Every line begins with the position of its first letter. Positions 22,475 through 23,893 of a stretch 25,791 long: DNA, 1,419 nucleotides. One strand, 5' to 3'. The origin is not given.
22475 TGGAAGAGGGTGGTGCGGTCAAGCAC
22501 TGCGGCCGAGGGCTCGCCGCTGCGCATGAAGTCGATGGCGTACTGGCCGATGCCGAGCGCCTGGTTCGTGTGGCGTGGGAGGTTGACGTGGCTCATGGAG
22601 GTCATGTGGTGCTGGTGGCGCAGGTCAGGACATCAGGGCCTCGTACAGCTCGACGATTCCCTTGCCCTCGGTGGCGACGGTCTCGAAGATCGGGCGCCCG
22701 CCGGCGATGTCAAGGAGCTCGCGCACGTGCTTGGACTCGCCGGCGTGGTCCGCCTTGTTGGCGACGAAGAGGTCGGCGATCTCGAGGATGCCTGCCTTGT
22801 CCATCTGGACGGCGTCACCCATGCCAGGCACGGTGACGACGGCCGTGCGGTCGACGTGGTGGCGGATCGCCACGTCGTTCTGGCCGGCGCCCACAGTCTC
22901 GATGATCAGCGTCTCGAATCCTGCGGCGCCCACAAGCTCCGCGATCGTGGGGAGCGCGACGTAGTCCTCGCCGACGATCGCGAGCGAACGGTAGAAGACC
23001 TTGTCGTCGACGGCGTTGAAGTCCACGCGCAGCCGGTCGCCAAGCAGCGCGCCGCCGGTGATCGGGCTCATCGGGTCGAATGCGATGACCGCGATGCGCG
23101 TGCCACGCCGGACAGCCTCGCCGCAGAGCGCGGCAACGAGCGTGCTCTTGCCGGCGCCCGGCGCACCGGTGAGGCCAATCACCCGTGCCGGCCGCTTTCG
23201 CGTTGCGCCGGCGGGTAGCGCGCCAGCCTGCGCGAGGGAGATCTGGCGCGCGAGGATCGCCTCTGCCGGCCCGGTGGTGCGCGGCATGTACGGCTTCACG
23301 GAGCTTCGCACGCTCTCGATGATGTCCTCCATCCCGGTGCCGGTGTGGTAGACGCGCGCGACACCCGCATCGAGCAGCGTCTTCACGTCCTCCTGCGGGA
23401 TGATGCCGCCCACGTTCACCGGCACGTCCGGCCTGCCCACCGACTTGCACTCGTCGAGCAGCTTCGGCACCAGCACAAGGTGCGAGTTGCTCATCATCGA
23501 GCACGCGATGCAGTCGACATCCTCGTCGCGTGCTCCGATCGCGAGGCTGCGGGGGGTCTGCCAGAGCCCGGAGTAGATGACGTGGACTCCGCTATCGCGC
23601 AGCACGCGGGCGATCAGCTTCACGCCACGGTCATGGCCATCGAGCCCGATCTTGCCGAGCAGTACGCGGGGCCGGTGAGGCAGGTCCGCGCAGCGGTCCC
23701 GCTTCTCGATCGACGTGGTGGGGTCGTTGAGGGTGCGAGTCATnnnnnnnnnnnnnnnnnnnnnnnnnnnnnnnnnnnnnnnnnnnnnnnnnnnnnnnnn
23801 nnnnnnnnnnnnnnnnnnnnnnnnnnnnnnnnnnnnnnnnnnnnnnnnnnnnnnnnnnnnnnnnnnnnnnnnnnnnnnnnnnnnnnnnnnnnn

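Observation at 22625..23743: IcmF-like B12-binding domain/MeaB GTPase fusion with no mutase barrel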

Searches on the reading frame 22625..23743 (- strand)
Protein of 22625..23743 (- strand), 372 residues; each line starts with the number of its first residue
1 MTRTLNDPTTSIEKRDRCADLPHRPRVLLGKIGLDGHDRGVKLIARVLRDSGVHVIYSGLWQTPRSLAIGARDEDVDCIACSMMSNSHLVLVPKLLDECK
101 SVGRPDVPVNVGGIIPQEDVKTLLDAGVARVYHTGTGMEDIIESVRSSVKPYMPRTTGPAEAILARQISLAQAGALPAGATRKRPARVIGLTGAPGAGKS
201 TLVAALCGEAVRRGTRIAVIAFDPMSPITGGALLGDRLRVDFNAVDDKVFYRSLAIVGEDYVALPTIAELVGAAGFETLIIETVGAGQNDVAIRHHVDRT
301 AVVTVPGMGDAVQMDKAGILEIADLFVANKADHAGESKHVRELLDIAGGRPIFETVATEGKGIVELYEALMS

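Call 3: search_protein_families(library=pfam, proteins=[window:22625-23743:-], max_evalue=0.01)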
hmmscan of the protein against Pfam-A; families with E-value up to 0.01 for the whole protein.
window:22625-23743:- (372 aa): 14 families
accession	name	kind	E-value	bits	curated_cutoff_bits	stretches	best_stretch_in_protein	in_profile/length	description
PF03308.22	MeaB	-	4.4e-50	170.6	23.1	1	186-369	33-230/273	Methylmalonyl Co-A mutase-associated GTPase MeaB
PF02310.24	B12-binding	-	6e-20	71.7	32.1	1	26-138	2-116/121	B12 binding domain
PF02492.25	cobW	-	2e-07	31.2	20.7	1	188-221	2-34/180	CobW/HypB/UreG, nucleotide-binding domain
PF01656.29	CbiA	-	4.8e-06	27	25.4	1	196-272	9-54/125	CobQ/CobB/MinD/ParA nucleotide binding domain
PF13191.12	AAA_16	-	7.9e-05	23.6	32.6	1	180-235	19-70/167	AAA ATPase domain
PF00005.33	ABC_tran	-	0.00041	21.4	25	1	185-211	10-36/137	ABC transporter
PF10662.15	PduV-EutP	-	0.00084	19.6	21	0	290-370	66-141/143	Ethanolamine utilisation - propanediol utilisation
PF01926.29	MMR_HSR1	-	0.0036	17.8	21.9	0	189-211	2-24/113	50S ribosome-binding GTPase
PF13245.12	AAA_19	-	0.0047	17.6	25.1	1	183-222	8-49/134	AAA domain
PF01695.23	IstB_IS21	-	0.0053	16.7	24.1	1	189-221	95-127/238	IstB-like ATP binding protein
PF20720.3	nSTAND3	-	0.0064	16.6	27.2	0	187-220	18-51/155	Novel STAND NTPase 3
PF18751.7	Ploopntkinase3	-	0.0076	16.3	27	0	186-208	3-25/187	P-loop Nucleotide Kinase3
PF03205.20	MobB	-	0.0086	16.4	26.6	0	188-220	1-33/133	Molybdopterin guanine dinucleotide synthesis protein B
PF13604.12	AAA_30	-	0.009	16.2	27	0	183-222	15-54/191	AAA domain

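Call 4: search_protein_families(library=ncbifam, proteins=[window:22625-23743:-], max_evalue=0.01)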
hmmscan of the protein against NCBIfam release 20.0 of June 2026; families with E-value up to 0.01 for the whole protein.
window:22625-23743:- (372 aa): 19 families
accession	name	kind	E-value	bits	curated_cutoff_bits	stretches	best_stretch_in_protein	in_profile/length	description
TIGR00750.1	lao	equivalog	1.6e-52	178.5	240.75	1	186-370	34-233/300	methylmalonyl Co-A mutase-associated GTPase MeaB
TIGR00640.1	acid_CoA_mut_C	subfamily_domain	1.6e-41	141.4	57.45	1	24-150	2-128/132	methylmalonyl-CoA mutase C-terminal domain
NF045497.1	IsobCoAmut_IcmF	equivalog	6.1e-41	140.2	1500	1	33-342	11-350/1076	fused isobutyryl-CoA mutase/GTPase IcmF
NF006958.0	PRK09435.1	equivalog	1.1e-38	133.1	329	1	139-337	11-211/333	methylmalonyl Co-A mutase-associated GTPase MeaB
NF006944.0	PRK09426.1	equivalog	7.1e-33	113.5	876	1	22-147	587-712/721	methylmalonyl-CoA mutase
TIGR01501.1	MthylAspMutase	equivalog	2e-09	37.3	135.8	1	26-148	3-131/134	methylaspartate mutase subunit S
NF002612.0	PRK02261.1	equivalog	1.3e-08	34.5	110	1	25-150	4-135/148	methylaspartate mutase subunit S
TIGR00231.1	small_GTP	domain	1.9e-05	24.5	42.5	0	325-369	116-161/164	GTP-binding protein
NF006743.0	PRK09270.1-2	equivalog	5e-05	22.4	227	1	182-210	24-52/217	nucleoside/nucleotide kinase family protein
NF006746.0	PRK09270.1-5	subfamily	5.8e-05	22.1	250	1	186-223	21-58/210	nucleoside/nucleotide kinase family protein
TIGR02528.1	EutP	subfamily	0.00061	20.1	138.35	0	295-371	70-141/142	EutP/PduV family microcompartment system protein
NF010068.0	PRK13548.1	equivalog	0.00062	18.9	261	1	184-212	29-57/261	heme ABC transporter ATP-binding protein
TIGR02857.1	CydD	equivalog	0.00091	18.3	435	1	153-219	312-381/529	thiol reductant ABC exporter subunit CydD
TIGR03594.1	GTPase_EngA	equivalog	0.0012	17.9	306.7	0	184-209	173-198/432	ribosome biogenesis GTPase Der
NF008955.0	PRK12297.1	equivalog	0.0017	17.4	406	0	189-207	162-180/429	GTPase ObgE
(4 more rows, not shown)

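Call 10: find_homologous_proteins(query=window:22625-23743:-)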
Query window:22625-23743:- (372 aa): 7978 proteins with E <= 0.001 among 8000 candidates; the best 120 are listed.
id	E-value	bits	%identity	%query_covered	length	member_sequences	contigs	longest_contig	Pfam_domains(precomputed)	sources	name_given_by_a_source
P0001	4.4e-232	788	97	100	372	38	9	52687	PF02492.26,PF01656.30,PF03308.23,PF02310.25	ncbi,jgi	jgi:methylmalonyl-CoA mutase cobalamin-binding domain/chain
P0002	2.7e-197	673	82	99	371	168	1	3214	PF02492.26,PF01656.30,PF03308.23,PF02310.25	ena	-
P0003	2.8e-196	670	82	99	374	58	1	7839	PF02492.26,PF01656.30,PF03308.23,PF02310.25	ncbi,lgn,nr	ncbi:MAG: cobalamin-dependent protein [Bacteroidia bacterium]|nr:cobalamin-dependent protein [Bacter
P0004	4.3e-196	669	82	99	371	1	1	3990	PF02492.26,PF01656.30,PF03308.23,PF02310.25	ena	-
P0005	6.7e-196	669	81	99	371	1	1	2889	PF02492.26,PF01656.30,PF03308.23,PF02310.25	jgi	jgi:methylmalonyl-CoA mutase cobalamin-binding domain/chain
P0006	9.2e-196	668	81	99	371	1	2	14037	PF02492.26,PF01656.30,PF03308.23,PF02310.25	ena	-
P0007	2.5e-195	667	81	99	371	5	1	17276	PF02492.26,PF01656.30,PF03308.23,PF02310.25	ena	-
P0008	7.9e-195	665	81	99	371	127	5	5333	PF02492.26,PF01656.30,PF03308.23,PF02310.25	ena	-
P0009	1.5e-194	664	80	99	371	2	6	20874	PF02492.26,PF01656.30,PF03308.23,PF02310.25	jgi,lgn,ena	jgi:methylmalonyl-CoA mutase cobalamin-binding domain/chain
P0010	2.5e-194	663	80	99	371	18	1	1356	PF02492.26,PF01656.30,PF03308.23,PF02310.25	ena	-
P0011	4.8e-194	663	80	99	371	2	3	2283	PF02492.26,PF01656.30,PF03308.23,PF02310.25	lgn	-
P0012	6.3e-194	662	80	99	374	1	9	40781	PF02492.26,PF01656.30,PF03308.23,PF02310.25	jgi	jgi:methylmalonyl-CoA mutase cobalamin-binding domain/chain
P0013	9.9e-194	661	80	99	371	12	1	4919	PF02492.26,PF01656.30,PF03308.23,PF02310.25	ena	-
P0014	1.2e-193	661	82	99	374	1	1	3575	PF02492.26,PF01656.30,PF03308.23,PF02310.25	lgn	-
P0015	1.6e-193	661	80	99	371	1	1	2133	PF02492.26,PF01656.30,PF03308.23,PF02310.25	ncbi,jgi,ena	jgi:methylmalonyl-CoA mutase cobalamin-binding domain/chain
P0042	2.8e-188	644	78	99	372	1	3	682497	PF03308.23,PF02310.25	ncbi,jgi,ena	jgi:methylmalonyl-CoA mutase cobalamin-binding domain/chain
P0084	5.5e-184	629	77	100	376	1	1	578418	PF02492.26,PF01656.30,PF03308.23,PF02310.25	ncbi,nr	ncbi:MAG: cobalamin-dependent protein [Phycisphaeraceae bacterium]|nr:cobalamin-dependent protein [P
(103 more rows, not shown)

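Call 27: search_solved_structures(query=window:22625-23743:-, max_evalue=0.00001, show_alignments=2)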
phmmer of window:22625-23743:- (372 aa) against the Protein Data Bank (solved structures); distinct sequences matched with E-value up to 0.00001: 20.
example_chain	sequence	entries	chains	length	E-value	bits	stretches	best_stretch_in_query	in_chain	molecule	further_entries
6cum_A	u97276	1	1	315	1.7e-41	145.8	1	183-370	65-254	LAO/AO transport system ATPase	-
2yxb_A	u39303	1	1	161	3.8e-33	118.4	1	14-152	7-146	Coenzyme B12-dependent mutase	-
4xc6_A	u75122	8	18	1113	5.7e-33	117.8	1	33-340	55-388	Isobutyryl-CoA mutase fused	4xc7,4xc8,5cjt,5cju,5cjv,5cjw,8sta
8ssl_A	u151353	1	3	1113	5.2e-32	114.6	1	33-340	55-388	Fused isobutyryl-CoA mutase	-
3md0_A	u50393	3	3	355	2.6e-29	105.8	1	183-368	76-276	Arginine/ornithine transport system ATPase | Probable GTPase Rv1496/MT1543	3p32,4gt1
3tk1_A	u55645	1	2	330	7.6e-29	104.2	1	138-370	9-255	Membrane ATPase/protein kinase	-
3nxs_A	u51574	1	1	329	8.3e-28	100.8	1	143-370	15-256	LAO/AO transport system ATPase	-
4r3u_C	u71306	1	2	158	2.3e-27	99.4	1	26-150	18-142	2-hydroxyisobutyryl-CoA mutase small subunit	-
2p67_A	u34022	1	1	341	5.1e-27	98.2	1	189-334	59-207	LAO/AO transport system kinase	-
8dpb_A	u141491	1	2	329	1.3e-26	96.9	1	186-335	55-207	Methylmalonyl-CoA mutase accessory protein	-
2qm7_A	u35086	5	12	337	4.2e-26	95.2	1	186-335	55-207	GTPase/ATPase | Methylmalonyl-CoA mutase accessory protein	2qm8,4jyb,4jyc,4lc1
8gju_J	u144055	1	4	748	2.7e-25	92.5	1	23-141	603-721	Methylmalonyl-CoA mutase, mitochondrial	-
2xij_A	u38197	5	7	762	2.8e-25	92.5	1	23-141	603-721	METHYLMALONYL-COA MUTASE, MITOCHONDRIAL | Methylmalonyl-CoA mutase, mitochondrial precursor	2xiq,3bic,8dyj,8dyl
6oxc_A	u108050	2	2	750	3.7e-24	88.8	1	22-141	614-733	Methylmalonyl-CoA mutase large subunit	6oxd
1e1c_A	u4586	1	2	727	7.8e-24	87.8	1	23-140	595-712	METHYLMALONYL-COA MUTASE ALPHA CHAIN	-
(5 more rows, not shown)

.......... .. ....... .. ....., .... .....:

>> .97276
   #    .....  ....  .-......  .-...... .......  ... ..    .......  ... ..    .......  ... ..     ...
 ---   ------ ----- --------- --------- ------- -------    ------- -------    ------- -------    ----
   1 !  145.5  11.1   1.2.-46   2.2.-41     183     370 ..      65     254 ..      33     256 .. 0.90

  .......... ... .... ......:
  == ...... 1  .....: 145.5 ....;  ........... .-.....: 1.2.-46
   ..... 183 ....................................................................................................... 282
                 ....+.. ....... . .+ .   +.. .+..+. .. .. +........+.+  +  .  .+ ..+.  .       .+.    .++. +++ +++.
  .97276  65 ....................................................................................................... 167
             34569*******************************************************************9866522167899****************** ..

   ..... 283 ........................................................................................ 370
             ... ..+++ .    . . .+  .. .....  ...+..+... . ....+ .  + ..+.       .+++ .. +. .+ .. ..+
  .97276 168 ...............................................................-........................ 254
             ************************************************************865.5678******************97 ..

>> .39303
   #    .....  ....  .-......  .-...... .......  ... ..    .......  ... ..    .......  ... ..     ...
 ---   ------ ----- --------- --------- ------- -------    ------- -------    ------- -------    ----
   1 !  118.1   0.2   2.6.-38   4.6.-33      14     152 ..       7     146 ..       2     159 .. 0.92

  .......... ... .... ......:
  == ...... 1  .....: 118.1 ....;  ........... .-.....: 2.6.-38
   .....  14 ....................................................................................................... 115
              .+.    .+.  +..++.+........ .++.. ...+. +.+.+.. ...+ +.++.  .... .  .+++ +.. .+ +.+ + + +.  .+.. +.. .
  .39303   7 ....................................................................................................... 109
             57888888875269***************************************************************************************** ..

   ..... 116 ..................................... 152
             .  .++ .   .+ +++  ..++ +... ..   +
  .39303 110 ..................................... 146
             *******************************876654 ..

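Call 29: find_encoding_contigs(protein=P0042, flank=10000, max_places=2)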
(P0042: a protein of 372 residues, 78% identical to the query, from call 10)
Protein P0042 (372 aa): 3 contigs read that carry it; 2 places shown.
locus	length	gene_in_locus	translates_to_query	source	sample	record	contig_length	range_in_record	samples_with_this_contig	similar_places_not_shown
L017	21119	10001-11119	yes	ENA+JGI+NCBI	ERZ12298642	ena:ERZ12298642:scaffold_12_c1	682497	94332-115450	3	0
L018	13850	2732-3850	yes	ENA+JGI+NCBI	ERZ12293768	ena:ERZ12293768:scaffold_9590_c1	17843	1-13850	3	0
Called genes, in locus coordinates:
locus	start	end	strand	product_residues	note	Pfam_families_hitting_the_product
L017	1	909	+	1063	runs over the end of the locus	-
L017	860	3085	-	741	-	PF00580:UvrD-helicase, PF13245:AAA_19, PF01443:Viral_helicase1 (faint), PF13361:UvrD_C, PF13538:UvrD_C_2 (weak), PF21196:PcrA_UvrD_tudor (weak)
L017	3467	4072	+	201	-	PF22769:DCD, PF00692:dUTPase (weak)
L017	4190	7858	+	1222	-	-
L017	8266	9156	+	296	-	PF07876:Dabb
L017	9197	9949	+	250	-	-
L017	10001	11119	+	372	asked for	PF02310:B12-binding, PF03308:MeaB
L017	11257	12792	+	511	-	PF03972:MmgE_PrpD_N, PF19305:MmgE_PrpD_C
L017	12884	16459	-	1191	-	PF26549:Tricorn_N, PF07676:PD40 (faint), PF26550:Tricorn_2nd, PF26549:Tricorn_N (weak), PF14684:Tricorn_C1, PF14685:PDZ_Tricorn, PF17820:PDZ_6, PF03572:Peptidase_S41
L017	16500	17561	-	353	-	PF00316:FBPase, PF18913:FBPase_C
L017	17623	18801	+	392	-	PF00108:Thiolase_N, PF02803:Thiolase_C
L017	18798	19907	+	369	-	PF01370:Epimerase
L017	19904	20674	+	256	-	PF18306:LDcluster4, PF03641:Lysine_decarbox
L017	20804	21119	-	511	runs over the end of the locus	PF05221:AdoHcyase, PF00670:AdoHcyase_NAD, PF02826:2-Hacid_dh_C (weak), PF07991:KARI_N (faint)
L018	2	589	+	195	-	?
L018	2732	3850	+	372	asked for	PF02310:B12-binding, PF03308:MeaB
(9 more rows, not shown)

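Call 30: find_encoding_contigs(protein=P0084, flank=10000, max_places=2)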
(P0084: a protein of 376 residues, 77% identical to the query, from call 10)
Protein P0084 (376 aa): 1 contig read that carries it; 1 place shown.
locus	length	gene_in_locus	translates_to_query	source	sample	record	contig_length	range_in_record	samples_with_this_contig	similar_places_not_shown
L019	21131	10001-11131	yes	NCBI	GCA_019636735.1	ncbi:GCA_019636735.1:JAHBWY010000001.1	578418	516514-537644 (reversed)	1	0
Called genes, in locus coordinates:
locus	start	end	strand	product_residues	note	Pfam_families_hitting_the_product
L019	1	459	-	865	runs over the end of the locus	PF13604:AAA_30 (faint), PF00580:UvrD-helicase, PF01443:Viral_helicase1 (faint), PF13245:AAA_19, PF13361:UvrD_C, PF13538:UvrD_C_2 (faint)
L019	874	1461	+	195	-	PF22769:DCD, PF00692:dUTPase (weak)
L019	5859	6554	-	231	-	-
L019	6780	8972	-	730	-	PF12740:PETase, PF03403:PAF-AH_p_II (faint), PF07224:Chlorophyllase (weak)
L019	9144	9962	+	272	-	-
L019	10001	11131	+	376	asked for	PF02310:B12-binding, PF03308:MeaB, PF01656:CbiA (weak), PF02492:cobW (weak)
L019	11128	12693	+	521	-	PF03972:MmgE_PrpD_N, PF19305:MmgE_PrpD_C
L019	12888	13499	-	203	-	-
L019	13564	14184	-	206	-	-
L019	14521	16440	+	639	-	PF00069:Pkinase, PF03109:ABC1 (faint), PF07714:PK_Tyr_Ser-Thr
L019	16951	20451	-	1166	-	PF26549:Tricorn_N, PF07676:PD40 (weak), PF26550:Tricorn_2nd, PF14684:Tricorn_C1, PF14685:PDZ_Tricorn, PF03572:Peptidase_S41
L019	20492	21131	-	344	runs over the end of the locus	PF00316:FBPase, PF18913:FBPase_C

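Call 48: search_solved_structures(query=window:22625-23743:-, max_evalue=1e-30, show_alignments=4)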
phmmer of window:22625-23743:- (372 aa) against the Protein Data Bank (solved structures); distinct sequences matched with E-value up to 1e-30: 4.
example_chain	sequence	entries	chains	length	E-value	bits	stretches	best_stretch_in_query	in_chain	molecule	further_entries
6cum_A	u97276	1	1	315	1.7e-41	145.8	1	183-370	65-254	LAO/AO transport system ATPase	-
2yxb_A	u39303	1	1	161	3.8e-33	118.4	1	14-152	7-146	Coenzyme B12-dependent mutase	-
4xc6_A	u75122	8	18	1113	5.7e-33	117.8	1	33-340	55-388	Isobutyryl-CoA mutase fused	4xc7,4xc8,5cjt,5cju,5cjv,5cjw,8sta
8ssl_A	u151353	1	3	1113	5.2e-32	114.6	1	33-340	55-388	Fused isobutyryl-CoA mutase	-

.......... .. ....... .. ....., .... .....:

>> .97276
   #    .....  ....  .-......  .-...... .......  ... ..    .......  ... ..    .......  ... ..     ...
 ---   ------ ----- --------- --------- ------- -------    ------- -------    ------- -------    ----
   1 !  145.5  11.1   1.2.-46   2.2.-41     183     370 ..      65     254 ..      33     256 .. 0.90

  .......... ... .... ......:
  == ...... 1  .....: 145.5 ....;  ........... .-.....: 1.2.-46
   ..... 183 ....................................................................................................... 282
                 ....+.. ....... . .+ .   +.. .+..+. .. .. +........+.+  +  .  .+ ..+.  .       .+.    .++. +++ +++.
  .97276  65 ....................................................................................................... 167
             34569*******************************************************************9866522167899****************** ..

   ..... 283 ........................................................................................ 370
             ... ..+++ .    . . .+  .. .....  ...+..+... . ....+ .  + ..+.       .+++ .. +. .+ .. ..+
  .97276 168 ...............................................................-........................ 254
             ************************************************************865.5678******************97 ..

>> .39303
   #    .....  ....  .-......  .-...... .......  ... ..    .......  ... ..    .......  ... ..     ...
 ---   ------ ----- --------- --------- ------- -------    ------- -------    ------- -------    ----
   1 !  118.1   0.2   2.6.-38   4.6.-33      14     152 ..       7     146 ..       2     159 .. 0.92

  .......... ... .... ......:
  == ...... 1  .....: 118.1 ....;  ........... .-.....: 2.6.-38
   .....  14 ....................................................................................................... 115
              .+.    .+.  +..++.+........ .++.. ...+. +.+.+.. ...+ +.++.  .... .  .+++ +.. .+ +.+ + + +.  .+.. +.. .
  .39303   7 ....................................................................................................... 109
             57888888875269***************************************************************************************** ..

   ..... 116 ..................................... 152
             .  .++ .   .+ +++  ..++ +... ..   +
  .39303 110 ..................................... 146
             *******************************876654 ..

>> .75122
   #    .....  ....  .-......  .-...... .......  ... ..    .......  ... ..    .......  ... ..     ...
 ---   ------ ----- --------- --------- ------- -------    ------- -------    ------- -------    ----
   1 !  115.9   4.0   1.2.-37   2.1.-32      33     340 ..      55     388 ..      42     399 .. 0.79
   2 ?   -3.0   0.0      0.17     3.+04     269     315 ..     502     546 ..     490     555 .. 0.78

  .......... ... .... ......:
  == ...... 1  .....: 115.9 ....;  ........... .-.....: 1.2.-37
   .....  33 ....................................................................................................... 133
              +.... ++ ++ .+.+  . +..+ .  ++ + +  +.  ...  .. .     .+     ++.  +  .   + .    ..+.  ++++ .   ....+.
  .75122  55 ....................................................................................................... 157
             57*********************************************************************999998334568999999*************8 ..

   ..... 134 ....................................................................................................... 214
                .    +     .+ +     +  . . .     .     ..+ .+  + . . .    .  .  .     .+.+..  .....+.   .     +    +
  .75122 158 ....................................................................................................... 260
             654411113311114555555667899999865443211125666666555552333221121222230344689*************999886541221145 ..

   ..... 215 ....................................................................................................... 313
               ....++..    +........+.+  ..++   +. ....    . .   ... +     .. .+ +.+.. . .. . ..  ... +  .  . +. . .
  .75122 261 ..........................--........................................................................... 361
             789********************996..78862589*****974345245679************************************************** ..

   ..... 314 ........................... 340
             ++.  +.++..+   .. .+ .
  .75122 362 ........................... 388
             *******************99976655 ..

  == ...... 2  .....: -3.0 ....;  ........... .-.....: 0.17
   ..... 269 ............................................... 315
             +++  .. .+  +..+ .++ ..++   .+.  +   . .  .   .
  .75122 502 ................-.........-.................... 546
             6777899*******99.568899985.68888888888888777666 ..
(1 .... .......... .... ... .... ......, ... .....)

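Call 52: search_protein_representatives(protein=window:22625-23743:-)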
Query: 372 residues. Proteins with E-value up to 0.001 (for the whole library): 14552; up to 1e-10: 8143; up to 1e-30: 1178. The best 150 are listed.
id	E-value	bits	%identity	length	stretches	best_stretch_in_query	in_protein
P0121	4.6e-147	506.3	66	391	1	1-370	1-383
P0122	3.0e-144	497.0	80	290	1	83-371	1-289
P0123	2.4e-113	395.4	71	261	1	1-260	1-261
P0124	1.1e-84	301.1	67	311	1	95-306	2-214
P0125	1.9e-83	297.1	75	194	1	3-186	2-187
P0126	5.7e-82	292.2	73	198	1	182-370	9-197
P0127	2.2e-79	283.7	47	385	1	25-371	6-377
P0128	7.1e-79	282.0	63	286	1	2-214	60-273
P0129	2.3e-77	277.0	80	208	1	3-155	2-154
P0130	5.8e-77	275.7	69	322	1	4-183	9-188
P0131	4.8e-71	256.3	42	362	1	26-371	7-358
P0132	2.7e-66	240.6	55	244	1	129-370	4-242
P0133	4.7e-66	239.9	43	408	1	24-344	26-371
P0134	9.6e-64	232.2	69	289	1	162-349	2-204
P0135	1.8e-63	231.3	41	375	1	24-358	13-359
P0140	4.2e-60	220.3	38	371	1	24-343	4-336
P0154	4.4e-46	174.2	39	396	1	23-370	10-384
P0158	6.9e-45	170.2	36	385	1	26-370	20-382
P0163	8.9e-44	166.6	31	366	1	24-344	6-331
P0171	2.1e-42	162.1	38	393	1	26-335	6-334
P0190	3.9e-40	154.6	37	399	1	25-370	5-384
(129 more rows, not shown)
